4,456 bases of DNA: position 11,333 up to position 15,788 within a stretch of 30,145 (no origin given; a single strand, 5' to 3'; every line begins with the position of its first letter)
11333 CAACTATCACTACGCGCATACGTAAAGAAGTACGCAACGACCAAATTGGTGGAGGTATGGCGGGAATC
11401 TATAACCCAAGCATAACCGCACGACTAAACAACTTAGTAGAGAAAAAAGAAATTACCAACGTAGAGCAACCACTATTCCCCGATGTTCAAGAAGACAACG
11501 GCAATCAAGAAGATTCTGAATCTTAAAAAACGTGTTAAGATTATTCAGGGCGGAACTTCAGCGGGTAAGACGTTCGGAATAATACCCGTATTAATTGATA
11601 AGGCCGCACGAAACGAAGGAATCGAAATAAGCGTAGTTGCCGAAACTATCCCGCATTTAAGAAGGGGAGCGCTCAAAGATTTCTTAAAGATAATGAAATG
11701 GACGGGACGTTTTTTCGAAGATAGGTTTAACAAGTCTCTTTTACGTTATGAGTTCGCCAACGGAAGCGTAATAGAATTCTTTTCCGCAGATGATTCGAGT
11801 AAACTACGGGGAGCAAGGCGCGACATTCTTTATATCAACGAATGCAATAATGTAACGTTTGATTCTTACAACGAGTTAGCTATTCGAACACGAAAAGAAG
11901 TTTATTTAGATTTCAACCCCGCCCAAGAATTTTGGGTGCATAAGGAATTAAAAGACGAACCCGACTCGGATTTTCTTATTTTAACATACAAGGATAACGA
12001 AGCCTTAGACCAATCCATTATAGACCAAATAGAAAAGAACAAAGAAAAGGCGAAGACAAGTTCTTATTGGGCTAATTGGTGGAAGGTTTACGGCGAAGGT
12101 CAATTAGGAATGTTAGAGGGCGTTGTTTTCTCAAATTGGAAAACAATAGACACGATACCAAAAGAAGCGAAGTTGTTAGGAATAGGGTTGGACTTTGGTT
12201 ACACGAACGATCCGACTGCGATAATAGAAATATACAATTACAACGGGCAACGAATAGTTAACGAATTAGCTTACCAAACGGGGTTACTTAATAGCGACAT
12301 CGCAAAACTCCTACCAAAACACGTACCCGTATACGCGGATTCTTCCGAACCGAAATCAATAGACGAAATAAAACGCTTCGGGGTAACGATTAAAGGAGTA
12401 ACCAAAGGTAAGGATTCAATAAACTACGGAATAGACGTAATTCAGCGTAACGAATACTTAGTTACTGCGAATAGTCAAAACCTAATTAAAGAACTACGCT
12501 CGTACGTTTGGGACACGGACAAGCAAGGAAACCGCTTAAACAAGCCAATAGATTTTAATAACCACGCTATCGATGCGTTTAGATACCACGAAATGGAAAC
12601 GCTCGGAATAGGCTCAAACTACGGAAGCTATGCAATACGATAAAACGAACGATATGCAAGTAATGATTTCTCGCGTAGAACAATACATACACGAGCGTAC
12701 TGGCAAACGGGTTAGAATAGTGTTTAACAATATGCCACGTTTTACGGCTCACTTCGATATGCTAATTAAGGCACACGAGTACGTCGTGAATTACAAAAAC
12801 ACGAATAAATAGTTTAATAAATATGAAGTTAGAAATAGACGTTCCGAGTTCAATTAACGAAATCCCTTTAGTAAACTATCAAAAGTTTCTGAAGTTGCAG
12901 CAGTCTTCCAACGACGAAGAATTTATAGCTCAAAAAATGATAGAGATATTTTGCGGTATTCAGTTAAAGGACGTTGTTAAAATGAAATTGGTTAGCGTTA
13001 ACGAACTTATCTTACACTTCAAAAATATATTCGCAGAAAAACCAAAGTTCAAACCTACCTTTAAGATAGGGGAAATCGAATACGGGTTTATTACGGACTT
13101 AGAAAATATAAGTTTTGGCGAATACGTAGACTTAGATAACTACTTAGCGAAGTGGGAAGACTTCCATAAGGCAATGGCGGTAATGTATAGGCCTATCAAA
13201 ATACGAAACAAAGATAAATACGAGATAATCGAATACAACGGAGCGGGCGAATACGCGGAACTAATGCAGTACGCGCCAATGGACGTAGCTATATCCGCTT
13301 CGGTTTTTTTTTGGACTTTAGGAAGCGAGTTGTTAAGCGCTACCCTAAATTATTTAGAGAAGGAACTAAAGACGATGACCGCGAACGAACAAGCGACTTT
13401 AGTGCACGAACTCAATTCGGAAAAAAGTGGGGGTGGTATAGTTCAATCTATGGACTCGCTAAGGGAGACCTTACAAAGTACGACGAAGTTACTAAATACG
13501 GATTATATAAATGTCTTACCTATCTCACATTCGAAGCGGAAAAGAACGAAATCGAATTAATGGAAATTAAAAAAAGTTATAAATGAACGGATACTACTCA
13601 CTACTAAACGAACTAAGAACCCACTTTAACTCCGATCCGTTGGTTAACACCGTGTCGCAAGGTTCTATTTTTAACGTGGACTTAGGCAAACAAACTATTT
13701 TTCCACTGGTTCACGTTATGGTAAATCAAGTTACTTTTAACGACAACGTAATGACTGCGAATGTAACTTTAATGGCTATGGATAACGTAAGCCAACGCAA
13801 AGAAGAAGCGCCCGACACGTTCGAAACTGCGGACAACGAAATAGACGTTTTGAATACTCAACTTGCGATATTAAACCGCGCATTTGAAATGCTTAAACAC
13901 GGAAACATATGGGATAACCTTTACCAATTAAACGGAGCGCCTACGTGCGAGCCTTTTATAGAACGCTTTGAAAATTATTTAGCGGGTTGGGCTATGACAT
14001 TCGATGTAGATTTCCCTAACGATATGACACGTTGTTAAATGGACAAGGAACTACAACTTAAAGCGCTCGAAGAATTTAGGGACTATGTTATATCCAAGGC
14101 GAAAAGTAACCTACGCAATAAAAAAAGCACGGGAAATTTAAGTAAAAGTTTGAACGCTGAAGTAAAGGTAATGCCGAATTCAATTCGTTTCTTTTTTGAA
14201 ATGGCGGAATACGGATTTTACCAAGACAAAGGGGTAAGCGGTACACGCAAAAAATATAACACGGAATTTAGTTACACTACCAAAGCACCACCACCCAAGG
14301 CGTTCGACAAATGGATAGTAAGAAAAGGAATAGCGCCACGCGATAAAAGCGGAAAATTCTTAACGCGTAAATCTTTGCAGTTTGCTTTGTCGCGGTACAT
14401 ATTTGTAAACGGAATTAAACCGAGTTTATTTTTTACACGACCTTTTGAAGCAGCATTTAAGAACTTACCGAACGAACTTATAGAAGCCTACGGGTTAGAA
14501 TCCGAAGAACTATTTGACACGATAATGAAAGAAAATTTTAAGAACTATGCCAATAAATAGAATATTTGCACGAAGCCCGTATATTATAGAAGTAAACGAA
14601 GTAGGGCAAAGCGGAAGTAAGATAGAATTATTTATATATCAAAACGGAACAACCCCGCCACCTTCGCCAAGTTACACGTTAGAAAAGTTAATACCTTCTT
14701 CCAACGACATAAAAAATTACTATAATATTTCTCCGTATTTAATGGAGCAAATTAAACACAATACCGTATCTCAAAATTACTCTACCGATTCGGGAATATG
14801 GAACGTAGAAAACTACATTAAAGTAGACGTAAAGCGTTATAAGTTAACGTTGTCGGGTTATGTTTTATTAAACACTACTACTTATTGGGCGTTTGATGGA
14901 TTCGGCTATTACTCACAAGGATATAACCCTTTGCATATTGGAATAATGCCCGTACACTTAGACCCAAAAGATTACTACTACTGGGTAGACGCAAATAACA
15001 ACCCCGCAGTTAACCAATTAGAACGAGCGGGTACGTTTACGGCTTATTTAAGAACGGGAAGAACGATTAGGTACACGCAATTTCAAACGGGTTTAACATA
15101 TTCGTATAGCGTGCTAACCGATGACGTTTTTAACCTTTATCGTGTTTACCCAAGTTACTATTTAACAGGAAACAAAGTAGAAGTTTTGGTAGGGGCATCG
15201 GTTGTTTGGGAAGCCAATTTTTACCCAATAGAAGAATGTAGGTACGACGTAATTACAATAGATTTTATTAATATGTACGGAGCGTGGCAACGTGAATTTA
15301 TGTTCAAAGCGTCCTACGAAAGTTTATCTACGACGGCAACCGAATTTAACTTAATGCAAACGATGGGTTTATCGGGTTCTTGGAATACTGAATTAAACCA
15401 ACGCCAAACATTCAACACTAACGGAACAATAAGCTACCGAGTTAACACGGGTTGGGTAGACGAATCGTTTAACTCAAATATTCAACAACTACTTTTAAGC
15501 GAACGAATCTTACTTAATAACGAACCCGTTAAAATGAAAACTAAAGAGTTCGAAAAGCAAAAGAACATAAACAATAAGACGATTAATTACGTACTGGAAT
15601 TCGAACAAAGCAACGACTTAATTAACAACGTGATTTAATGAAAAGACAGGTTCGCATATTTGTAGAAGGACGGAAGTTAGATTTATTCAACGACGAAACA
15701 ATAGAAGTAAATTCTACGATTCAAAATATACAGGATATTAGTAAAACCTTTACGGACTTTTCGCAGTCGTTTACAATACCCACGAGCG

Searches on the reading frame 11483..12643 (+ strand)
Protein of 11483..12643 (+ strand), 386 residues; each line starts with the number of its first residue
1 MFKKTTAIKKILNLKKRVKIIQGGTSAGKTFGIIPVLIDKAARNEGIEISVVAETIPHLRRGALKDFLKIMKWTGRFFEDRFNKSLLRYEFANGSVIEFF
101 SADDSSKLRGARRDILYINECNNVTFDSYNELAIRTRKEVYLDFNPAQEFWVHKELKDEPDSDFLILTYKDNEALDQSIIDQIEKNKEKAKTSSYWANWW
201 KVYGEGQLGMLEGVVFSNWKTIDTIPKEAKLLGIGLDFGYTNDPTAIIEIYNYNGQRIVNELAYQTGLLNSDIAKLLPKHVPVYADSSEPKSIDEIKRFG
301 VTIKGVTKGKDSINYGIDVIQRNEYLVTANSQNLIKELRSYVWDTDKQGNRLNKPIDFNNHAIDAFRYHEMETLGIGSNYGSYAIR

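Call 19: search_protein_families(library=phrogs, proteins=[window:11483-12643:+], max_evalue=0.001)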
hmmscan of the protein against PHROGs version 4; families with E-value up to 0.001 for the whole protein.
window:11483-12643:+ (386 aa): 6 families
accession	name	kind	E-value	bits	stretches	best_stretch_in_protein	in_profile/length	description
phrog_5653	-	head and packaging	6.6e-32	111.8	1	206-377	1-184/199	terminase large subunit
phrog_6672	-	head and packaging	8.3e-31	107.5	1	254-369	4-125/145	terminase large subunit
phrog_3717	-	head and packaging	9.3e-18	65.7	1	8-249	15-269/277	terminase large subunit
phrog_10250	-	head and packaging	5.8e-12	46.8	1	195-369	5-211/228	terminase large subunit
phrog_979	-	head and packaging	2.9e-07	30.5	1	5-154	155-312/642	terminase large subunit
phrog_18557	-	head and packaging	6e-06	27.3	1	304-372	2-72/88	terminase large subunit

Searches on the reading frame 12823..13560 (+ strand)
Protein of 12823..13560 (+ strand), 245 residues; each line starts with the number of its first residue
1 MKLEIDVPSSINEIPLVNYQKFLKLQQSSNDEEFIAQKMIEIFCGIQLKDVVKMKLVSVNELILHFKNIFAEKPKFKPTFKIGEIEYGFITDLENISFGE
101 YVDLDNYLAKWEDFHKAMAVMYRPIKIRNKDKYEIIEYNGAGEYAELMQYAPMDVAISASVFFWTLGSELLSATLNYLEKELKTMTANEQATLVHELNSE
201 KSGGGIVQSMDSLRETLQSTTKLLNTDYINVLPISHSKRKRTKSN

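Call 19: search_protein_families(library=phrogs, proteins=[window:12823-13560:+], max_evalue=0.001)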
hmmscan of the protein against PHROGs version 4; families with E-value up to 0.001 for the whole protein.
window:12823-13560:+ (245 aa): 1 family
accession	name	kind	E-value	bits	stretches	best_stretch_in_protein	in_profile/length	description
phrog_32199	-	unknown function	2.9e-12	48.1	1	29-176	18-163/175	-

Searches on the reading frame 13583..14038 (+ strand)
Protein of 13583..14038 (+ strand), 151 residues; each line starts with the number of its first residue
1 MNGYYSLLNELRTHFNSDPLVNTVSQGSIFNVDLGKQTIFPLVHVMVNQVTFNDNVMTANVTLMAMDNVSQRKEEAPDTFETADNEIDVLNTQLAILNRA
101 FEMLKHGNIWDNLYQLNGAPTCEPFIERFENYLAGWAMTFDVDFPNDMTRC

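Call 19: search_protein_families(library=phrogs, proteins=[window:13583-14038:+], max_evalue=0.001)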
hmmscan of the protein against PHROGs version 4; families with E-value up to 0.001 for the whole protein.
window:13583-14038:+ (151 aa): 1 family
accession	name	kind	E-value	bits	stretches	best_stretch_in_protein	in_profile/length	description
phrog_30964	-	unknown function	3.3e-17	64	1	1-150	1-136/138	-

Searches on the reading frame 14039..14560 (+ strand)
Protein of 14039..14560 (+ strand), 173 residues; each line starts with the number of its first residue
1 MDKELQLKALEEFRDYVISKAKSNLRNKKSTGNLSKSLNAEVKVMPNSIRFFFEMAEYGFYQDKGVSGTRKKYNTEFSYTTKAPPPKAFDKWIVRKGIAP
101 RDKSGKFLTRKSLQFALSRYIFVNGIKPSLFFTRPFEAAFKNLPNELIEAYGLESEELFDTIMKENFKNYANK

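Call 19: search_protein_families(library=phrogs, proteins=[window:14039-14560:+], max_evalue=0.001)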
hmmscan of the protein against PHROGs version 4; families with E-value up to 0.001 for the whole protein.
window:14039-14560:+ (173 aa): 1 family
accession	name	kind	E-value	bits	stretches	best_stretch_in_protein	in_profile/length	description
phrog_29822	-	unknown function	3.6e-39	135.9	1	8-154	5-155/162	-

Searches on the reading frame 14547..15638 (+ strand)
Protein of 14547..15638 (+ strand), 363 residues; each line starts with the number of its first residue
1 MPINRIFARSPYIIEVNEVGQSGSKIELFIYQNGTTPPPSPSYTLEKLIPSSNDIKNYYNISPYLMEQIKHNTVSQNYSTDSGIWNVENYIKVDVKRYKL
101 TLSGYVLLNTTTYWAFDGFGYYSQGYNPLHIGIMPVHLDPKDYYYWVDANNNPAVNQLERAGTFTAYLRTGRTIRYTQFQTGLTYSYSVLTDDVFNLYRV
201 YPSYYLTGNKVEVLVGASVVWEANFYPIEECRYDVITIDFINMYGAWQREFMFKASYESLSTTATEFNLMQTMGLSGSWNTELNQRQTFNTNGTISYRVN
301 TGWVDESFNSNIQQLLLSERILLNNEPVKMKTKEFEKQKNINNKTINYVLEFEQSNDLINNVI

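Call 20: search_protein_families(library=phrogs, proteins=[window:14547-15638:+], max_evalue=0.001)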
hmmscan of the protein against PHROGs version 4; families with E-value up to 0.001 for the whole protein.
window:14547-15638:+ (363 aa): 1 family
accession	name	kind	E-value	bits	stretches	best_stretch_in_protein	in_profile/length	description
phrog_35281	-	unknown function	6.1e-13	49.3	1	224-362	336-474/474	-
